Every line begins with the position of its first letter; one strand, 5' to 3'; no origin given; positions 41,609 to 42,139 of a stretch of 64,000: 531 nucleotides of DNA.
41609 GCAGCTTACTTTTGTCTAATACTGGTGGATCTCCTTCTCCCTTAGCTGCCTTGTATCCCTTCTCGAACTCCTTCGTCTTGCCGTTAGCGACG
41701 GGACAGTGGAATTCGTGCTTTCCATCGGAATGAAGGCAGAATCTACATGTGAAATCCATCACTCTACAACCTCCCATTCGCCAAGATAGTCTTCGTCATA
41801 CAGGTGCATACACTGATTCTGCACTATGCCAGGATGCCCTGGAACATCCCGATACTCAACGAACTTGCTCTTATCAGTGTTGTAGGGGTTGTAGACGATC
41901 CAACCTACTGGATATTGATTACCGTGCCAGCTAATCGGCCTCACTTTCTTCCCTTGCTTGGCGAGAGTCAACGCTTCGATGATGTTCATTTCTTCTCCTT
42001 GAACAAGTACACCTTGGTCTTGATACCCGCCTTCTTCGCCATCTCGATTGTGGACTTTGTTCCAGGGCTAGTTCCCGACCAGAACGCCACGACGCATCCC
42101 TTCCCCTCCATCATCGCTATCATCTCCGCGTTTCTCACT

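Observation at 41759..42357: DUF2829 (Tad2-like) and DUF2493/SLOG gene pair: possible anti-defence or nucleotide-signal-binding module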

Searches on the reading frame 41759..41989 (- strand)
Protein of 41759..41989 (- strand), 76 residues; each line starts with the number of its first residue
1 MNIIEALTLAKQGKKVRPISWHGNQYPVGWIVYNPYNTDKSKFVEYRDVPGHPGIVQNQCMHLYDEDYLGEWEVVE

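Call 3: search_protein_families(library=pfam, proteins=[window:41759-41989:-], max_evalue=1)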
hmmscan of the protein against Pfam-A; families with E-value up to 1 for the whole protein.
window:41759-41989:- (76 aa): 1 family
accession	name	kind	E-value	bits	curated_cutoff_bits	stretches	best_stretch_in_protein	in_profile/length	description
PF11195.14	Tad2-like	-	0.0012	19.8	25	1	1-42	1-40/73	Thoeris anti-defense 2-like domain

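Call 4: search_protein_families(library=phrogs, proteins=[window:41759-41989:-], max_evalue=0.01)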
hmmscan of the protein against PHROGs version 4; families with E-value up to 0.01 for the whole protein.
window:41759-41989:- (76 aa): 0 families

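Call 8: search_solved_structures(query=window:41759-41989:-, max_evalue=10, show_alignments=3)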
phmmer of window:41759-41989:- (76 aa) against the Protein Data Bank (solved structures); distinct sequences matched with E-value up to 10: 1.
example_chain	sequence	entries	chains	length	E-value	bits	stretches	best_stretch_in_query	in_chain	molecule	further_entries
7d6n_A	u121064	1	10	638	0.067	16.7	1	30-72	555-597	Tick-borne encephalitis virus RNA-dependent RNA polymerase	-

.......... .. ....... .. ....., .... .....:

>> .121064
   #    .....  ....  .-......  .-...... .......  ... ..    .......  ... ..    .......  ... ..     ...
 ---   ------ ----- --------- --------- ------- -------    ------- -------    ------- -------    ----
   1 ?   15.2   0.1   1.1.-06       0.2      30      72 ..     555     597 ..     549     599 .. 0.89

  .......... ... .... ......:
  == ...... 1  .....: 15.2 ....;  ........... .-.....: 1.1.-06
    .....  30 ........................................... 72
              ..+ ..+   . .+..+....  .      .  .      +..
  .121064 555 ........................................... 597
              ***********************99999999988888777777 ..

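Call 10: find_homologous_proteins(query=window:41759-41989:-, max_evalue=0.001)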
Query window:41759-41989:- (76 aa): 1 proteins with E <= 0.001 among 3 candidates.
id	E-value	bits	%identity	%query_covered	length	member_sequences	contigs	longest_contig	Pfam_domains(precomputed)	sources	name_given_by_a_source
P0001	6.6e-48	178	100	100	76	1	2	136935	-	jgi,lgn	jgi:hypothetical protein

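Call 14: find_encoding_contigs(protein=P0001, flank=10000, max_places=4)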
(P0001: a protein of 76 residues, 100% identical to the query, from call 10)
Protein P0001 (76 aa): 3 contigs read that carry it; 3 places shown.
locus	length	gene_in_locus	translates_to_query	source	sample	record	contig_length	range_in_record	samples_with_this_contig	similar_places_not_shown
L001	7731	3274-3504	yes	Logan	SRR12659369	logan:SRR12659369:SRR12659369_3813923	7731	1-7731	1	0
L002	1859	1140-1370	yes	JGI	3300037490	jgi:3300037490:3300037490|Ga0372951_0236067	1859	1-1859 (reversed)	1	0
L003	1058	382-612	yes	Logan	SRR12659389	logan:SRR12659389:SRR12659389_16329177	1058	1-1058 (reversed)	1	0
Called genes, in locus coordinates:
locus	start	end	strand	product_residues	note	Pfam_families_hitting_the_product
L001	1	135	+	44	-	?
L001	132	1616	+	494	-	PF00476:DNA_pol_A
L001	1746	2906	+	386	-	PF01555:N6_N4_Mtase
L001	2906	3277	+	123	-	PF10686:YAcAr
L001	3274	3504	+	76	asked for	-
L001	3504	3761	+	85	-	-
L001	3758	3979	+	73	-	-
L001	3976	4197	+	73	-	-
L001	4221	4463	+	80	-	-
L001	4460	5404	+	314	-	PF00004:AAA, PF13177:DNA_pol3_delta2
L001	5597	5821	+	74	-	-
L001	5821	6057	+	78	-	-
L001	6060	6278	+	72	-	-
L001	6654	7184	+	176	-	-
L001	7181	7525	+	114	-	-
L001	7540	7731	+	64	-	?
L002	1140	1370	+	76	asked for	-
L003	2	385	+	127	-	?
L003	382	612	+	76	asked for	-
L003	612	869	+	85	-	-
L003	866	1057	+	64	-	?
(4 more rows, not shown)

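Call 15: search_protein_families(library=padloc, proteins=[window:41759-41989:-], max_evalue=1)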
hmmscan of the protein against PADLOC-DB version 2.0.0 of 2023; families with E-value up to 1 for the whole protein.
window:41759-41989:- (76 aa): 0 families

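Call 17: search_protein_representatives(protein=window:41759-41989:-)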
Query: 76 residues. Proteins with E-value up to 0.001 (for the whole library): 6; up to 1e-10: 1; up to 1e-30: 1. The best 6 are listed.
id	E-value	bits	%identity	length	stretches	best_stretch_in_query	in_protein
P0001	2.1e-48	177.8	100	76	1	1-76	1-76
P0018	1.8e-08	50.4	46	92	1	1-76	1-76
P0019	1.4e-05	41.2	36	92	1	1-75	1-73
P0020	7.1e-05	39.0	52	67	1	1-75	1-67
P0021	2.9e-04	37.0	48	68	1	1-75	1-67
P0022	6.4e-04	36.0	43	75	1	1-75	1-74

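Call 19: search_protein_families(library=pfam, proteins=[P0018, P0019, P0020, P0021, P0022], max_evalue=1)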
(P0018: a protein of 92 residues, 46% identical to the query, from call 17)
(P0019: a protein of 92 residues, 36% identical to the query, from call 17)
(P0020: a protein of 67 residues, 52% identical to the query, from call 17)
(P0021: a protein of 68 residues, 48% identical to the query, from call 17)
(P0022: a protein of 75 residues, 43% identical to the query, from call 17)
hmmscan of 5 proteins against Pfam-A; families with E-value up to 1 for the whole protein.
P0018 (92 aa): 1 family
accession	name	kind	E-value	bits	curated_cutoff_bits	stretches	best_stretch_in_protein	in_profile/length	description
PF11195.14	Tad2-like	-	0.0076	17.2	25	1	1-45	1-32/73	Thoeris anti-defense 2-like domain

P0019 (92 aa): 0 families

P0020 (67 aa): 2 families
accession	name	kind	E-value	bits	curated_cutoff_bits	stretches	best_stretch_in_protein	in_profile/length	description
PF16783.10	FANCM-MHF_bd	-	0.036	14.6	25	1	20-46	63-89/117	FANCM to MHF binding domain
PF23409.1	Beta-prop_EML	-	0.059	13.3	88.2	1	24-59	61-98/267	Echinoderm microtubule-associated protein first beta-propeller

P0021 (68 aa): 1 family
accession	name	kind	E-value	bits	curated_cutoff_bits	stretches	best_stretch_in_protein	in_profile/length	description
PF11195.14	Tad2-like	-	0.033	15.2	25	1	1-30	1-28/73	Thoeris anti-defense 2-like domain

P0022 (75 aa): 0 families

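Call 21: predict_structure(protein=window:41759-41989:-)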
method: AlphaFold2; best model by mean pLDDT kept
length: 76 residues; sequences in the alignment: 1
mean_pLDDT: 59.6   pTM: 0.51
mean pLDDT of the five models: 59.6, 56.3, 55.9, 53.9, 45.7
residues with pLDDT >= 90: 0; 70-90: 22; 50-70: 38; < 50: 16
segments of 3 or more residues with pLDDT < 50: 40-42, 50-60
pLDDT, mean of each block of 10 residues (from residue 1): 75 72 54 55 51 47 54 75
secondary structure, 60 per line:
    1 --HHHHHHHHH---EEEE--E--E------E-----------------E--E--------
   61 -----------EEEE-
elements in order: H3-11 E15-18 E72-75

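Call 22: search_solved_structures(query=A1, max_evalue=10, show_alignments=5)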
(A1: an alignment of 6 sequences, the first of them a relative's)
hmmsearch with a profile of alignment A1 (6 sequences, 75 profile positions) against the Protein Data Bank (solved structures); distinct sequences matched with E-value up to 10: 0.

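Call 23: find_homologous_proteins(query=A1, max_evalue=0.01)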
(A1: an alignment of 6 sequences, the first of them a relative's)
Query A1 (6 sequences) (76 aa, profile of the alignment): 50 proteins with E <= 0.01 among 478 candidates.
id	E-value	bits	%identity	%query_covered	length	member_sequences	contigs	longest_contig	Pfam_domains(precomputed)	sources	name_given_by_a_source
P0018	1.0e-30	124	46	100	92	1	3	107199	-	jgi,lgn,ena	-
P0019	5.6e-29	118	34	100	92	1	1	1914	-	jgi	jgi:hypothetical protein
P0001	5.0e-28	115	100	100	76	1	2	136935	-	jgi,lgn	jgi:hypothetical protein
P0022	5.2e-26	109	38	99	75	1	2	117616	-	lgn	-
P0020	4.6e-24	102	42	99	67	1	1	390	-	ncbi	-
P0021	9.6e-23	98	41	99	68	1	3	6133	-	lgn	-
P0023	4.3e-17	80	34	99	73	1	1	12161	-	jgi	jgi:hypothetical protein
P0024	5.2e-17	80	37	100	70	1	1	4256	-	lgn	-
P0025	1.9e-16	78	39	96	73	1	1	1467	-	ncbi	-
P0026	2.5e-16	78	35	100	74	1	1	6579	-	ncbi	-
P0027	2.6e-16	78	43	100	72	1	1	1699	-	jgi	jgi:hypothetical protein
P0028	2.8e-16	77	37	100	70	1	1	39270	-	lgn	-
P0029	4.6e-16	77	39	100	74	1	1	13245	-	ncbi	-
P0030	8.0e-16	76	41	100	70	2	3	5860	-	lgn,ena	-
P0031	9.2e-16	76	37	100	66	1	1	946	-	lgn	-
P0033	4.7e-15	74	35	97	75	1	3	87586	-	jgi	jgi:hypothetical protein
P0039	5.9e-14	70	33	99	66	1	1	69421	-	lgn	-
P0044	5.6e-13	67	33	97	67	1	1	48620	-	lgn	-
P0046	2.3e-11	62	39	100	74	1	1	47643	-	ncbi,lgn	-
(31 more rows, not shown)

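Call 25: search_solved_structures(query=A2, max_evalue=10, show_alignments=5)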
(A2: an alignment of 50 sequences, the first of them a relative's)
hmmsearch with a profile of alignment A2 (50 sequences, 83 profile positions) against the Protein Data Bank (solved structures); distinct sequences matched with E-value up to 10: 4.
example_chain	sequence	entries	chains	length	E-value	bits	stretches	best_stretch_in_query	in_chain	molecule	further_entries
9o0h_B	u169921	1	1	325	0.4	14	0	17-38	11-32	Transcription factor ETV6,Non-receptor tyrosine-protein kinase TNK1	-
5l0p_A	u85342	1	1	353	0.58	13.5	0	17-38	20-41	Transcription factor ETV6, Transcription factor ETV6, Transcription factor ETV6, Ferric up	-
9e4q_A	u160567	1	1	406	0.96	12.8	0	17-38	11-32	Transcription factor ETV6,DARPin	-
7n2b_A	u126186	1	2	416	1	12.7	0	17-38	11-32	Transcription factor ETV6,Transcription factor ETV6,Transcription factor ETV6,3TEL-rigid-D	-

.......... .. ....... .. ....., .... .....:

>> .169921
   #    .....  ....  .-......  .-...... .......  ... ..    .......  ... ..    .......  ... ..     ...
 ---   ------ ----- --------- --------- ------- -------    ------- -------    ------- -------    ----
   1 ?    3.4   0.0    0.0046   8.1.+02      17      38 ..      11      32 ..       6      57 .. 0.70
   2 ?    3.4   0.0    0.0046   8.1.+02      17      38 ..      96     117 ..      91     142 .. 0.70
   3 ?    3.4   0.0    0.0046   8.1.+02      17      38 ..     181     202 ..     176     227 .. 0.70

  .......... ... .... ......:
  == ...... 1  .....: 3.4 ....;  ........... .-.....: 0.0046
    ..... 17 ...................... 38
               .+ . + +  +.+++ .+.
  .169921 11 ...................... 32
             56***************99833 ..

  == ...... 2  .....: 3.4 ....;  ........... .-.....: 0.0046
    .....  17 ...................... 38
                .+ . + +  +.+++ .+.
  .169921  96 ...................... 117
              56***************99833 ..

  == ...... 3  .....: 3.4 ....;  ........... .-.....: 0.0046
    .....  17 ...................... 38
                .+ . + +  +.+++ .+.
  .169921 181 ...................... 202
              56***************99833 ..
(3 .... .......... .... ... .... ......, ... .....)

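Call 26: search_protein_families(library=pfam, alignment_id=A2, max_evalue=1)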
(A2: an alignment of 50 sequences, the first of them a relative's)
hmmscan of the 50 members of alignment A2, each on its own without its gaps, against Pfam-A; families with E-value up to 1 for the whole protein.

A. member 1, P0001 (76 aa): 1 family
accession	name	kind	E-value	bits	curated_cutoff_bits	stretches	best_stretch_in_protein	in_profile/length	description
PF11195.14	Tad2-like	-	0.0012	19.8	25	1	1-42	1-40/73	Thoeris anti-defense 2-like domain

B. families by the number of members that match (of 50 scanned): 14 families
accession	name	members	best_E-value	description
PF11195.14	Tad2-like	4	0.0012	Thoeris anti-defense 2-like domain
PF14542.12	Acetyltransf_CG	2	0.12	GCN5-related N-acetyl-transferase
PF08057.16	Ery_res_leader2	2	0.16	Erythromycin resistance leader peptide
PF19553.4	DUF6076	1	0.027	Family of unknown function (DUF6076)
PF16783.10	FANCM-MHF_bd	1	0.036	FANCM to MHF binding domain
PF23539.1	DUF7134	1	0.036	Domain of unknown function (DUF7134)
PF17834.7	GHD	1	0.055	Beta-sandwich domain in beta galactosidase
PF23409.1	Beta-prop_EML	1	0.059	Echinoderm microtubule-associated protein first beta-propeller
PF01784.24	DUF34_NIF3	1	0.088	Duf34/NIF3 (NGG1p interacting factor 3)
PF09646.16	Gp37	1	0.12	Gp37 protein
PF11285.13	DUF3086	1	0.12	Protein of unknown function (DUF3086)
PF12812.13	PDZ_1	1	0.16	PDZ-like domain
PF18368.7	Ig_GlcNase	1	0.2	Exo-beta-D-glucosaminidase Ig-fold domain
PF19037.6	Fuz_longin_2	1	0.27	Second Longin domain of FUZ, MON1 and HPS1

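Call 35: predict_structure(alignment_id=A2)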
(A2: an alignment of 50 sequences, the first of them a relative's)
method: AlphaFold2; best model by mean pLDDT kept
length: 76 residues; sequences in the alignment: 50
mean_pLDDT: 85.5   pTM: 0.75
mean pLDDT of the five models: 85.5, 85.3, 84.6, 84.4, 84.0
residues with pLDDT >= 90: 34; 70-90: 28; 50-70: 14; < 50: 0
segments of 3 or more residues with pLDDT < 50: none
pLDDT, mean of each block of 10 residues (from residue 1): 97 95 78 84 85 69 85 95
secondary structure, 60 per line:
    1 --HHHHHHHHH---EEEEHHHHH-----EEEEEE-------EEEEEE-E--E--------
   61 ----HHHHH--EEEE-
elements in order: H3-11 E15-18 H19-23 E29-34 E42-47 H65-69 E72-75

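Call 38: fold_search(model_id=the predicted structure, library=pdb)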
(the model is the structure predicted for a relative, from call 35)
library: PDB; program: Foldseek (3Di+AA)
matches with E <= 10: 54; with E <= 0.001: 0
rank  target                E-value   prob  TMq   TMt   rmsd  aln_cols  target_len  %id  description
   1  8u2r                  3.8e+00  0.05  0.26  0.04   8.5        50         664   12  Crystal Structure of Acetyl-coenzyme A synthetase from Leishmania infantum (Ethyl AMP bound) (released 2023-09-13)
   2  7dro_B                3.8e+00  0.03  0.24  0.08   9.9        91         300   12  Structure of ATP-grasp ligase PsnB complexed with minimal precursor (released 2021-09-08)
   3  8qkh_S                4.6e+00  0.11  0.47  0.29   4.9        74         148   18  Neck of phage 812 virion (C6) (released 2024-09-25)
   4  8sf3                  4.9e+00  0.05  0.27  0.04   8.3        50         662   12  Crystal Structure of Acetyl-coenzyme A synthetase from Leishmania infantum (AMP, Acetate and CoA bound) (released 2023-04-19)
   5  4i1s_B                4.9e+00  0.04  0.20  0.26   8.6        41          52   10  Melanoma differentiation associated protein-5 Helicase domain complex with inhibitor Non-structural protein V (released 2013-01-30)
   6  7f9o_Q                4.9e+00  0.03  0.20  0.03   9.7        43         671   16  PSI-NDH supercomplex of Barley (released 2021-12-22)
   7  2x5h_D                5.6e+00  0.12  0.45  0.38   4.1        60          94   18  Crystal structure of the ORF131 L26M L51M double mutant from Sulfolobus islandicus rudivirus 1 (released 2010-07-21)
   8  7r7i_A                5.6e+00  0.03  0.25  0.06   5.9        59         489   15  Structure of human SHP2 in complex with compound 27 (released 2021-10-27)
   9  3rg2_A                5.9e+00  0.06  0.28  0.05   4.9        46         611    6  Structure of a two-domain NRPS fusion protein containing the EntE adenylation domain and EntB aryl-carrier protein fro (released 2012-03-07)
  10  1lkk_A                6.3e+00  0.05  0.25  0.19   7.7        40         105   10  HUMAN P56-LCK TYROSINE KINASE SH2 DOMAIN IN COMPLEX WITH THE PHOSPHOTYROSYL PEPTIDE AC-PTYR-GLU-GLU-ILE (PYEEI PEPTIDE (released 1996-03-08)
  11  3vry_A                6.3e+00  0.04  0.24  0.06   8.1        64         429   11  Crystal structure of HCK complexed with a pyrrolo-pyrimidine inhibitor 4-Amino-5-(4-phenoxyphenyl)-7H-pyrrolo[2,3-d]py (released 2013-05-01)
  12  4zxh                  6.7e+00  0.06  0.29  0.02   2.7        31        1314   10  Crystal Structure of holo-AB3403 a four domain nonribosomal peptide synthetase from Acinetobacter Baumanii (released 2015-12-30)
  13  1ue6_D                6.7e+00  0.04  0.19  0.15   3.1        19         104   10  Crystal structure of the single-stranded dna-binding protein from mycobacterium tuberculosis (released 2004-02-10)
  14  9npx_B                6.7e+00  0.04  0.23  0.34   7.1        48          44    8  SARS-CoV-2 nsp1 bound to the Rhinolophus lepidus 40S ribosomal subunit (local refinement of the 40S body) (released 2025-06-11)
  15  8jyl_A                6.7e+00  0.03  0.27  0.06   8.0        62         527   11  Acyl-ACP Synthetase structure bound to C10-AMS (released 2024-07-10)
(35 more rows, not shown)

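Call 40: find_encoding_contigs(protein=P0018, flank=6000, max_places=2)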
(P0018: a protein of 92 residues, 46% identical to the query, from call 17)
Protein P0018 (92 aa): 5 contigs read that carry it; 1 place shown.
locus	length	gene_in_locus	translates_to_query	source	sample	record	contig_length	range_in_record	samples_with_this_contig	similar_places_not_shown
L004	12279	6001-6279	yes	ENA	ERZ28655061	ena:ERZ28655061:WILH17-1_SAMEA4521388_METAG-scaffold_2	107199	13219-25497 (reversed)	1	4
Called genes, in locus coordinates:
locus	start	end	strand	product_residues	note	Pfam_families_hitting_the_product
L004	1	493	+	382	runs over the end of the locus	-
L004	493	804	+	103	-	-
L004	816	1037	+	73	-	-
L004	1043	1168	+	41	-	-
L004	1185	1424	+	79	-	-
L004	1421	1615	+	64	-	-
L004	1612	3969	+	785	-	PF03167:UDG, PF13403:Hint_2 (faint), PF14890:Intein_splicing, PF14528:LAGLIDADG_3, PF01612:DNA_pol_A_exo1 (weak)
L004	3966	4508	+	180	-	PF11753:DUF3310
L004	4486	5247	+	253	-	PF02511:Thy1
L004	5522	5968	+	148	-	PF04447:dATP-dGTP_PPHyd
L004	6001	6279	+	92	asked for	-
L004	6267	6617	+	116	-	PF09152:DUF1937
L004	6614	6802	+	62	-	-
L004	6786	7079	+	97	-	-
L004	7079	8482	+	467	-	PF00476:DNA_pol_A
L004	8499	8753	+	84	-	-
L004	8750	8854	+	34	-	-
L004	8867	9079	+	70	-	-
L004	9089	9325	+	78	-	-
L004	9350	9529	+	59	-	-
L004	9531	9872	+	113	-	PF10686:YAcAr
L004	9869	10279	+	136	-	-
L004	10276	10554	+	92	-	-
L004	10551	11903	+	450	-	PF00271:Helicase_C (faint)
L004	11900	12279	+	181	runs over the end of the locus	-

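Call 41: find_encoding_contigs(protein=P0022, flank=6000, max_places=2)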
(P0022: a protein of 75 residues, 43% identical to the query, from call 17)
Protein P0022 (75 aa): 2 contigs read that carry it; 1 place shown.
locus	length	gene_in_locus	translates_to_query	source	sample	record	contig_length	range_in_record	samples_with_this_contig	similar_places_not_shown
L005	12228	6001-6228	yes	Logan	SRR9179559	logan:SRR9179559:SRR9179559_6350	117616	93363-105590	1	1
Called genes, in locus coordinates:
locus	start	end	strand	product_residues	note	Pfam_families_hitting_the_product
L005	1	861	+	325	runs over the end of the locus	-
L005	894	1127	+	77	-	PF12728:HTH_17, PF00376:MerR (weak), PF13411:MerR_1 (faint)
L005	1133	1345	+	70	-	-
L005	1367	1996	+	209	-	-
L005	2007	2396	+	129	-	-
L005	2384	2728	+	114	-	-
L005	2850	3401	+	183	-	PF06941:NT5C (weak)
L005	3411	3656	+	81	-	-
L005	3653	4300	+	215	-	-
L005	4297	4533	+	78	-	-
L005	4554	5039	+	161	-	-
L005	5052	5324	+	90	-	-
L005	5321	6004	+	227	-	-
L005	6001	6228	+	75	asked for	-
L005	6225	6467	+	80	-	-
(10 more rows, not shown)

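Call 42: find_encoding_contigs(protein=P0033, flank=6000, max_places=2)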
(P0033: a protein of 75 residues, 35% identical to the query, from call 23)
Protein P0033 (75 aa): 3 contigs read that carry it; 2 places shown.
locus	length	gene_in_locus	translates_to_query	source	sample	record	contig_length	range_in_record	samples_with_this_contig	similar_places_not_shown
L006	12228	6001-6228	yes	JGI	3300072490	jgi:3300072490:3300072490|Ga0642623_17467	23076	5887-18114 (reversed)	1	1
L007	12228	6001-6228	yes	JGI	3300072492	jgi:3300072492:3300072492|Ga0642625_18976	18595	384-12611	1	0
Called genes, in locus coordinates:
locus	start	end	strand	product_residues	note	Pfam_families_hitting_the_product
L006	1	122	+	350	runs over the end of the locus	PF02861:Clp_N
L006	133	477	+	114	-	PF21476:PF0610-like_N (faint), PF12728:HTH_17 (faint)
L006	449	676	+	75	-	-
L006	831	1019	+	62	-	-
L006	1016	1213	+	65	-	-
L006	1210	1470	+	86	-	-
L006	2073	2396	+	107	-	-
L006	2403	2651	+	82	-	-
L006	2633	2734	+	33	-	-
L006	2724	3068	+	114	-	-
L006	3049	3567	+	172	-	-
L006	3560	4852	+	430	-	PF12705:PDDEXK_1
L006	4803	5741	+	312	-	PF03837:RecT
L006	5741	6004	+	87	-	-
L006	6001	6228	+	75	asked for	-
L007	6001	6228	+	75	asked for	-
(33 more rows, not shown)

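Call 57: find_related_loci(query=A1, collection=viral_contigs, flank=5000)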
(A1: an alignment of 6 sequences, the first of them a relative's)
Query A1 (76 aa) in viral_contigs; peptide patterns used: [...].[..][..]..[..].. (x = any residue, [..] = any of these).
22 stretches matched a pattern; 1 encode a relative of the query (tblastn E <= 1e-3); 1 distinct loci.
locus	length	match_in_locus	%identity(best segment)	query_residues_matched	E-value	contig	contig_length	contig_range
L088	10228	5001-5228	46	1-76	1e-16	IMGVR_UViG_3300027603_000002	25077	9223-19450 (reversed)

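Call 58: find_encoding_contigs(protein=P0039, flank=6000, max_places=1)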
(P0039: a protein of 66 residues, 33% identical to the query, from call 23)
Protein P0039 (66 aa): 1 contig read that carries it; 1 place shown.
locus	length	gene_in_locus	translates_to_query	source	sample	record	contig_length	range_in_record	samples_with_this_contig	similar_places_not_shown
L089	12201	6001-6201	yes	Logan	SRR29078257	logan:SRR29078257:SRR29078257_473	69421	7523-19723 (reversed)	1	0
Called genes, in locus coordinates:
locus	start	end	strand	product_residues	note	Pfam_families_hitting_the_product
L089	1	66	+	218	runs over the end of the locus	-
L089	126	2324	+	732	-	PF13481:AAA_25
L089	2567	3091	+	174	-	PF18563:TubC_N (faint)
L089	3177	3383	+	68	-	-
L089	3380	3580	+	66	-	-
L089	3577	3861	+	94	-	-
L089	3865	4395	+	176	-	-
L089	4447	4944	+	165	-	PF07799:DUF1643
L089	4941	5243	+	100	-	-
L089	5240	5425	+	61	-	-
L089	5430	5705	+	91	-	-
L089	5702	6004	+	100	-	-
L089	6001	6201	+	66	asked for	-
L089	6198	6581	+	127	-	-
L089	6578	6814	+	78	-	-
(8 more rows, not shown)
